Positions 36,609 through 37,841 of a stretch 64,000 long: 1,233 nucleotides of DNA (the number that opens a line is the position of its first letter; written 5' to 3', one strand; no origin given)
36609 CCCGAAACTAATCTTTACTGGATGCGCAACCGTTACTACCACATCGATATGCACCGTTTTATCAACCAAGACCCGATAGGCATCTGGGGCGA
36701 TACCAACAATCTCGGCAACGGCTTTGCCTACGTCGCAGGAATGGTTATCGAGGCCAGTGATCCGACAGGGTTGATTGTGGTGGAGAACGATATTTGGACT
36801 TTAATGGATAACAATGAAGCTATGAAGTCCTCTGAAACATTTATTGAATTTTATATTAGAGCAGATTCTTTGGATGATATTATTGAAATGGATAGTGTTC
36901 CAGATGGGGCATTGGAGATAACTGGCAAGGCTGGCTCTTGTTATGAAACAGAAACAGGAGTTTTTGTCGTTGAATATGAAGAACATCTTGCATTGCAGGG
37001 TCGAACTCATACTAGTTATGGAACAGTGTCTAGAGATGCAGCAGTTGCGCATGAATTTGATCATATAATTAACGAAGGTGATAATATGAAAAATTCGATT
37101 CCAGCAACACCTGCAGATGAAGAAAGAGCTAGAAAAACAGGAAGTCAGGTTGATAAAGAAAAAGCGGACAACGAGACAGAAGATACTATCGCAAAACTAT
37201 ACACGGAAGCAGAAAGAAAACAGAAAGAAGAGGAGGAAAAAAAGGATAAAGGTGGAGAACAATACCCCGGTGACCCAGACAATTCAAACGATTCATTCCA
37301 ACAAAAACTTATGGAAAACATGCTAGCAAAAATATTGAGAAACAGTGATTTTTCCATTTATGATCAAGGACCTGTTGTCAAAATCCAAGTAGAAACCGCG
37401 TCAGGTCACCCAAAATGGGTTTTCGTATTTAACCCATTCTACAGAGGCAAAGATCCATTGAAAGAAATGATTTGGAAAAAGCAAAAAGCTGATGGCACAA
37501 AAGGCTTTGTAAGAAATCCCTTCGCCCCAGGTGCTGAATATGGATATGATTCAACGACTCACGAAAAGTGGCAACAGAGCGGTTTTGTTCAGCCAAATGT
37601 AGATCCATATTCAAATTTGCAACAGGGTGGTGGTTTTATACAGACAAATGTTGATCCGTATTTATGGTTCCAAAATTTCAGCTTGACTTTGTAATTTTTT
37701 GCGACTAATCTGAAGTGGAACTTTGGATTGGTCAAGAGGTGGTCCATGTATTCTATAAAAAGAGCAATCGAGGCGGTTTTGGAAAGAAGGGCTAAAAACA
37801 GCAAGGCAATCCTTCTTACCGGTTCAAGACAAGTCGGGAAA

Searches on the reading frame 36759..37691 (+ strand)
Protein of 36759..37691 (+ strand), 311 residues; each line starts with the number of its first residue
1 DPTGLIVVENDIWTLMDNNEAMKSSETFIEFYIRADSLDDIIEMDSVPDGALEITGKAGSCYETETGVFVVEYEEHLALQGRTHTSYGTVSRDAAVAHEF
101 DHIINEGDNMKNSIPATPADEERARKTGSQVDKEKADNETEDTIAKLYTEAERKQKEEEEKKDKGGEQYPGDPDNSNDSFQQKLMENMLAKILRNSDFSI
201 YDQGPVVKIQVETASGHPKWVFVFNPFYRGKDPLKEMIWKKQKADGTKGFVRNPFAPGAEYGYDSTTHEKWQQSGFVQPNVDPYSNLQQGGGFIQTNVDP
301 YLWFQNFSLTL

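Call 34: search_protein_families(library=pfam, proteins=[window:36759-37691:+], max_evalue=0.05)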
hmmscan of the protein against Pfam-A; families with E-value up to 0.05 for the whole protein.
window:36759-37691:+ (311 aa): 1 family
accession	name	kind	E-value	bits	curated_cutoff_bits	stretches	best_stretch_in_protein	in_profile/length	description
PF12300.13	RhlB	-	0.0063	17.2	25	1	127-174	21-67/181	ATP-dependent RNA helicase RhlB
